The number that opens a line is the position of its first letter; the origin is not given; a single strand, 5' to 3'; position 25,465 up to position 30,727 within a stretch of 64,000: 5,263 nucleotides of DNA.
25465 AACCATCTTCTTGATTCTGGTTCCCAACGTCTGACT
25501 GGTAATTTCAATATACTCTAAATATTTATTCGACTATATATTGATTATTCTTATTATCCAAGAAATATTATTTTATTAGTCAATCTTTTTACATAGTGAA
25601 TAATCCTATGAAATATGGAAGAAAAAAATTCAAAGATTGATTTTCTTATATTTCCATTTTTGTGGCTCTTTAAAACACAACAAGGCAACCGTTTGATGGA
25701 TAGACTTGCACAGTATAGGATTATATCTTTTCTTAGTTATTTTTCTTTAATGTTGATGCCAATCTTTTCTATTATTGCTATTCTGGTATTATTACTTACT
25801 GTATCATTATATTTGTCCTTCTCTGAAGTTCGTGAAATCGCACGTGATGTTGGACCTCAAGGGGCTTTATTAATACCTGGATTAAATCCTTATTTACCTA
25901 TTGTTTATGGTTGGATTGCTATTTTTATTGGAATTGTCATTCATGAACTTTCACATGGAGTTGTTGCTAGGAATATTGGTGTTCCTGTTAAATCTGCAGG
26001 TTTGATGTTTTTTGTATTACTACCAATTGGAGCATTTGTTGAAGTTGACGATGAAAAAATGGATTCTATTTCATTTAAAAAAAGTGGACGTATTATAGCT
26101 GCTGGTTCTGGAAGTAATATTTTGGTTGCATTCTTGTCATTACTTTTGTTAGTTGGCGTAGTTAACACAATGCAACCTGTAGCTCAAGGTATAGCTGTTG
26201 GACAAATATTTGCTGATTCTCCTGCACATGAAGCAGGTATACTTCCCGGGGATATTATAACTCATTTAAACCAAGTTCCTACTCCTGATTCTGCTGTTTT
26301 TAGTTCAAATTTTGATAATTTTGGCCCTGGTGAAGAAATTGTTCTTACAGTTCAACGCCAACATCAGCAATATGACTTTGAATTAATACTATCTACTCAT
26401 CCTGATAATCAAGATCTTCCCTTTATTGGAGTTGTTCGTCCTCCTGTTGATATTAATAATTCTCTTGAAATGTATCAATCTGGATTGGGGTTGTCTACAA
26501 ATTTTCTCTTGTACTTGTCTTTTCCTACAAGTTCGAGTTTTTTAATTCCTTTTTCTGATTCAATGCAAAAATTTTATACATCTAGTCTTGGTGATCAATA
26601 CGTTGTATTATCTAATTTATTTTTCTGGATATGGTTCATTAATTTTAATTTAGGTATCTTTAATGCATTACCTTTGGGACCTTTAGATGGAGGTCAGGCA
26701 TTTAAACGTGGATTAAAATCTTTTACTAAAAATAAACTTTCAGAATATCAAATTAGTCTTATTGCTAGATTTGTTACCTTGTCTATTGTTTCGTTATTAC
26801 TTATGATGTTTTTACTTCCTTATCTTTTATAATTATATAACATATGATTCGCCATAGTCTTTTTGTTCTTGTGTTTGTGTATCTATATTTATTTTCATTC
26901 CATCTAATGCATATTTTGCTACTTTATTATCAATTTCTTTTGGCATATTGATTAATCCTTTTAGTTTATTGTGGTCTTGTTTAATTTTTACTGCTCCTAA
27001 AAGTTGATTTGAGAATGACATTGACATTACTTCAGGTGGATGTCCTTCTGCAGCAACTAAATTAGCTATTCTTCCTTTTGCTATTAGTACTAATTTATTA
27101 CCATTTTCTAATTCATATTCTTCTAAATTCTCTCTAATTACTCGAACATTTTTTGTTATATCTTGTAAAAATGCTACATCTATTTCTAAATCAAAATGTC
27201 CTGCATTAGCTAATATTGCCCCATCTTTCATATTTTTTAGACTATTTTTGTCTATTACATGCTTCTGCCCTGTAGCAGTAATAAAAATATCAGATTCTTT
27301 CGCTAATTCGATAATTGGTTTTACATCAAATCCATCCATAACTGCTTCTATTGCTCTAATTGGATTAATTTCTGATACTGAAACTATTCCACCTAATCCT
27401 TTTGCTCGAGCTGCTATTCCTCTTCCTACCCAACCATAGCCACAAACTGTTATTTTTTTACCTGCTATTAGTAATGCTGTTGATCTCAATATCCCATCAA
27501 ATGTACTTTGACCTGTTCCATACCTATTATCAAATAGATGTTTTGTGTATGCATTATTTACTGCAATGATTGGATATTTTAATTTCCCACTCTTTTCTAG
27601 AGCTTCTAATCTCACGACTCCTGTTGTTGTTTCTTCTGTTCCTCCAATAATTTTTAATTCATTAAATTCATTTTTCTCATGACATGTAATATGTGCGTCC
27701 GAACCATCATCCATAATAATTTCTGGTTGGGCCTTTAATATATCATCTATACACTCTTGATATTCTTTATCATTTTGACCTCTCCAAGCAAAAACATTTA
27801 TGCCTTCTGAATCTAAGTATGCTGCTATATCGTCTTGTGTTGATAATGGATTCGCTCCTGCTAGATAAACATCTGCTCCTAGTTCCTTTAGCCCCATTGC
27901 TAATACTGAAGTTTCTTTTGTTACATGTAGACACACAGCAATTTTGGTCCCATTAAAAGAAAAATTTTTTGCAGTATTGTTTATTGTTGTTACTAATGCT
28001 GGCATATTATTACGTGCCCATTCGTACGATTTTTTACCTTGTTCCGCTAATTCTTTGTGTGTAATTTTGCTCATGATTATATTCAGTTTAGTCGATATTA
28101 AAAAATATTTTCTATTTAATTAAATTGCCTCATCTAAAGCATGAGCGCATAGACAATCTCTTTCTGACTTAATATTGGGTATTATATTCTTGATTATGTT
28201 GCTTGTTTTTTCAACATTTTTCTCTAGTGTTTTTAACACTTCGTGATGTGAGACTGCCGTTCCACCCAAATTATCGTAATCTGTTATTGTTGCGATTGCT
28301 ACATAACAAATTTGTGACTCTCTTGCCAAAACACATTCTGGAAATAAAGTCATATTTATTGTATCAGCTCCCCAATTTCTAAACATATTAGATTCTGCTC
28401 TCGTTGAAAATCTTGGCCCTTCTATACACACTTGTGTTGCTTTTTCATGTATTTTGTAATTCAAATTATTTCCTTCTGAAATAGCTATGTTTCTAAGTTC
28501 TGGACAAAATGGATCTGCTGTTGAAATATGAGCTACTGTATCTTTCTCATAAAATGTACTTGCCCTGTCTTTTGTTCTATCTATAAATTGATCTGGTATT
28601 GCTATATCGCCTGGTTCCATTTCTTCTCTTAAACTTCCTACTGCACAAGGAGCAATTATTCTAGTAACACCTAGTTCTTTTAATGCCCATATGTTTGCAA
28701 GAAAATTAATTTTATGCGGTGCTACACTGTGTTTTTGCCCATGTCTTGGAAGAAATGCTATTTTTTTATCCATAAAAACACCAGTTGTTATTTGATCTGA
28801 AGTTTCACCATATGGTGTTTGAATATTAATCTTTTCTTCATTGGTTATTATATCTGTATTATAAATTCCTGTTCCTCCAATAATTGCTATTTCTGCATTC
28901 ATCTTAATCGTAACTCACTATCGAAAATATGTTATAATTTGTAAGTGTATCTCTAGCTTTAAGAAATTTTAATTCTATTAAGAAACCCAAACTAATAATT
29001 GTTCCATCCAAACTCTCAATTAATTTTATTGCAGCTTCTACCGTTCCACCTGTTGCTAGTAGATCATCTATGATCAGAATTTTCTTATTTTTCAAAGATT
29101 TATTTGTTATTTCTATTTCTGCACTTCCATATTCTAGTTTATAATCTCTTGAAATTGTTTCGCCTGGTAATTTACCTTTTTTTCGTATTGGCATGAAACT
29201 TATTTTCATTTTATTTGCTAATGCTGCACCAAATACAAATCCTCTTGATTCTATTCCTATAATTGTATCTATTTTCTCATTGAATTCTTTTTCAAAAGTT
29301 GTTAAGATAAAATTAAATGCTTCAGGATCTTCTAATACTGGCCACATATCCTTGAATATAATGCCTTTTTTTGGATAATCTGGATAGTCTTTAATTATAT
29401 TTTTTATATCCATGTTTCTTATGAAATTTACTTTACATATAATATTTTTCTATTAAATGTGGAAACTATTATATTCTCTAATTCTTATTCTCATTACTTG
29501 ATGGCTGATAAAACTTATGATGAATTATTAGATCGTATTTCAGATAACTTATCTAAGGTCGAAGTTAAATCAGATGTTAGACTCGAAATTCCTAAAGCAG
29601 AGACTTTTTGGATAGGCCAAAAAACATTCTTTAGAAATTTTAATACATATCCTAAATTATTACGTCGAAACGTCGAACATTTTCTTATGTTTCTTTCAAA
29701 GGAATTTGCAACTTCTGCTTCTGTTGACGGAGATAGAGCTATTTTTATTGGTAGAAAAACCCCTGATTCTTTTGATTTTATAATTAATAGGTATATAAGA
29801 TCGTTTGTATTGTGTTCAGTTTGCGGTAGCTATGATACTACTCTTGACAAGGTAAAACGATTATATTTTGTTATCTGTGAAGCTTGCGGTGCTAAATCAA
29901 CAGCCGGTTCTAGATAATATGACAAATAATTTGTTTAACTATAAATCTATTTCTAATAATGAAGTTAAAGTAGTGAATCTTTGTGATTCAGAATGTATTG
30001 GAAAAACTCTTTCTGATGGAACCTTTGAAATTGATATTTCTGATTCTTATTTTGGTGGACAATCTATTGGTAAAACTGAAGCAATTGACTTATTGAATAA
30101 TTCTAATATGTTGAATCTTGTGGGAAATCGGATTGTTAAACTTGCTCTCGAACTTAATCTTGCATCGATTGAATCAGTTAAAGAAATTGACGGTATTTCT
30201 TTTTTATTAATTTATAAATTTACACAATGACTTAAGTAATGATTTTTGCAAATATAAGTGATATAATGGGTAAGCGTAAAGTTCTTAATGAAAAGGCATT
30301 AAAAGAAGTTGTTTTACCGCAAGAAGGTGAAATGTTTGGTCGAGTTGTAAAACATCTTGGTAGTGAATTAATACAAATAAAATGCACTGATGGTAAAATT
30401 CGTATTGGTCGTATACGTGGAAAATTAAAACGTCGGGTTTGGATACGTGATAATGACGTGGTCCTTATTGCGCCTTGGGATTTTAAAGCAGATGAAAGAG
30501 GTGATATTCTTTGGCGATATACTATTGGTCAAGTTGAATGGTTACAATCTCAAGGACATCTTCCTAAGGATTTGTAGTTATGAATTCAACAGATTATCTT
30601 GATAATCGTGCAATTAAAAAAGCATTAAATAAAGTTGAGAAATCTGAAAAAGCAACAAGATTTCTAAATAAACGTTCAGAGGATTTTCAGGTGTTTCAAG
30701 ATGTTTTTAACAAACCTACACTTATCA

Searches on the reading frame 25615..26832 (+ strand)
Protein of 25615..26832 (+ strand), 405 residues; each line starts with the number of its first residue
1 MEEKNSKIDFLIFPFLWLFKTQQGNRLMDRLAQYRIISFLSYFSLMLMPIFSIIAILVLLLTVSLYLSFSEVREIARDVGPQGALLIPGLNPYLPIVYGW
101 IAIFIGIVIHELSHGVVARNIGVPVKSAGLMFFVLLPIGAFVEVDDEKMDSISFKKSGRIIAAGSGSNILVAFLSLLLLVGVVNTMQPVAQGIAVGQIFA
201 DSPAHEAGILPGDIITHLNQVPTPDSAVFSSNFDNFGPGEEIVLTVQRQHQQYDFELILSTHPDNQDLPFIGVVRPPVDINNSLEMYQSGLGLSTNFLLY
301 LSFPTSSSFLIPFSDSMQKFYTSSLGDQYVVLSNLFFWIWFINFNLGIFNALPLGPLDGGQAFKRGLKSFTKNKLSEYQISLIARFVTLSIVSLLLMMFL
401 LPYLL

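Call 6: search_protein_families(library=pfam, proteins=[window:25615-26832:+])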
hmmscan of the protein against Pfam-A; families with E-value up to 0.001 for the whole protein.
window:25615-26832:+ (405 aa): 4 families
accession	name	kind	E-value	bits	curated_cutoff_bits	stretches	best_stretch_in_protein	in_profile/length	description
PF02163.28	Peptidase_M50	-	3.1e-27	95.8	27.2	1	100-391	3-218/221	Peptidase family M50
PF13180.12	PDZ_2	-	2.4e-09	37.8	27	1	186-257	7-78/80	PDZ domain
PF17820.7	PDZ_6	-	1.1e-05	25.6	27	1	200-223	7-30/54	PDZ domain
PF00595.29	PDZ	-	0.00047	20.9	23.2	1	187-228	22-62/81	PDZ domain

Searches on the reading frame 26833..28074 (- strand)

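Call 64: search_protein_families(library=pfam, proteins=[window:26833-28074:-], max_evalue=0.001)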
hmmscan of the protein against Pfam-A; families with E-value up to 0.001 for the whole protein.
window:26833-28074:- (413 aa): 5 families
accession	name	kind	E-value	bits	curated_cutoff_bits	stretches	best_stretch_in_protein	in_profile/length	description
PF05221.23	AdoHcyase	-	1.9e-56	191.9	25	2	4-138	4-143/299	S-adenosyl-L-homocysteine hydrolase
PF00670.27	AdoHcyase_NAD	-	6.2e-51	173.2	27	1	183-343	1-161/162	S-adenosyl-L-homocysteine hydrolase, NAD binding domain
PF02826.25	2-Hacid_dh_C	-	3.7e-10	39.9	25.1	1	200-293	31-128/178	D-isomer specific 2-hydroxyacid dehydrogenase, NAD binding domain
PF07991.19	KARI_N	-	1.7e-06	28.2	20.6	1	203-299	2-102/165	Acetohydroxy acid isomeroreductase, NADPH-binding domain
PF01262.27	AlaDh_PNT_C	-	0.00072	19.5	23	0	196-288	19-125/214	Alanine dehydrogenase/PNT, C-terminal domain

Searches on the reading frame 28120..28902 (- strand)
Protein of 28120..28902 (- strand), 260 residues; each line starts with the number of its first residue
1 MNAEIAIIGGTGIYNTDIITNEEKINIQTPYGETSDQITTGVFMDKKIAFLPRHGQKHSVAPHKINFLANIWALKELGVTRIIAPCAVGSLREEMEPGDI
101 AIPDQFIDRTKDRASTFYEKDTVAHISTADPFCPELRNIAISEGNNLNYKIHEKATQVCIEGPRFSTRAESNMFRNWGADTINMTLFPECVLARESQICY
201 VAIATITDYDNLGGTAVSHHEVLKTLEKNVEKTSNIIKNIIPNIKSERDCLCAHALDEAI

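Call 30: search_protein_families(library=pfam, proteins=[window:28120-28902:-], max_evalue=0.01)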
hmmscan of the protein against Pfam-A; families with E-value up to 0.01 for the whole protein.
window:28120-28902:- (260 aa): 1 family
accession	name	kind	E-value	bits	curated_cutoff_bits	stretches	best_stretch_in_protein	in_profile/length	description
PF01048.26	PNP_UDP_1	-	6.6e-47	160.3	25.1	1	4-241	1-232/233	Phosphorylase superfamily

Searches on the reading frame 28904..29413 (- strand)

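Call 30: search_protein_families(library=pfam, proteins=[window:28904-29413:-], max_evalue=0.01)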
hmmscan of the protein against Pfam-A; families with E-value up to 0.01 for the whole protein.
window:28904-29413:- (169 aa): 3 families
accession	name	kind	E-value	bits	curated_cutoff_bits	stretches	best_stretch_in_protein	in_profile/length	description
PF00156.33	Pribosyltran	-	1.3e-17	64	26.3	1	41-146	24-124/158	Phosphoribosyl transferase domain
PF24390.1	PRTase-CE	-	0.00067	20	27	1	47-144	37-127/253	PRTase-CE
PF14681.12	UPRTase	-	0.0012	18.8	27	1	105-139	116-150/206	Uracil phosphoribosyltransferase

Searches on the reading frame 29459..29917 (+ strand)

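Call 30: search_protein_families(library=pfam, proteins=[window:29459-29917:+], max_evalue=0.01)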
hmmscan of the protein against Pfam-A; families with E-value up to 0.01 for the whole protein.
window:29459-29917:+ (152 aa): 2 families
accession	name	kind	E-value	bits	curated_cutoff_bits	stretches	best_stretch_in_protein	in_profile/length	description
PF01873.23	eIF-5_eIF-2B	-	1.8e-28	99.3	27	1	37-146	6-117/117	Domain found in IF2B/IF5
PF21450.3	RIF2_lid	-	0.00091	19.8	27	0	7-31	59-83/85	RIF2, AAA+ lid domain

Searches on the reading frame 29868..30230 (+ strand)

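Call 30: search_protein_families(library=pfam, proteins=[window:29868-30230:+], max_evalue=0.01)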
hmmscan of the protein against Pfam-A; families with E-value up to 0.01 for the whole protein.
window:29868-30230:+ (120 aa): 1 family
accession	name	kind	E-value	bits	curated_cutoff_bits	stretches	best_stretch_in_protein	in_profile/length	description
PF04242.18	DUF424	-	1.9e-18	66.9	25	1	29-117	3-91/92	Protein of unknown function (DUF424)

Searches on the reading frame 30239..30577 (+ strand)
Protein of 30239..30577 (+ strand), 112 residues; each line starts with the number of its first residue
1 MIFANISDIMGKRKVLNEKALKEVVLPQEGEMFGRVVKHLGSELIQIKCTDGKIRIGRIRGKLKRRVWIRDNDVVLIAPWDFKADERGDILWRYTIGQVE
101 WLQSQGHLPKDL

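Call 30: search_protein_families(library=pfam, proteins=[window:30239-30577:+], max_evalue=0.01)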
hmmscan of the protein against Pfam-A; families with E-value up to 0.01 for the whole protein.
window:30239-30577:+ (112 aa): 1 family
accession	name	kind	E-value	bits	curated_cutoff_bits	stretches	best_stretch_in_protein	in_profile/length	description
PF01176.25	eIF-1a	-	3.3e-20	71.9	30.2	1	30-93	1-64/64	Translation initiation factor 1A / IF-1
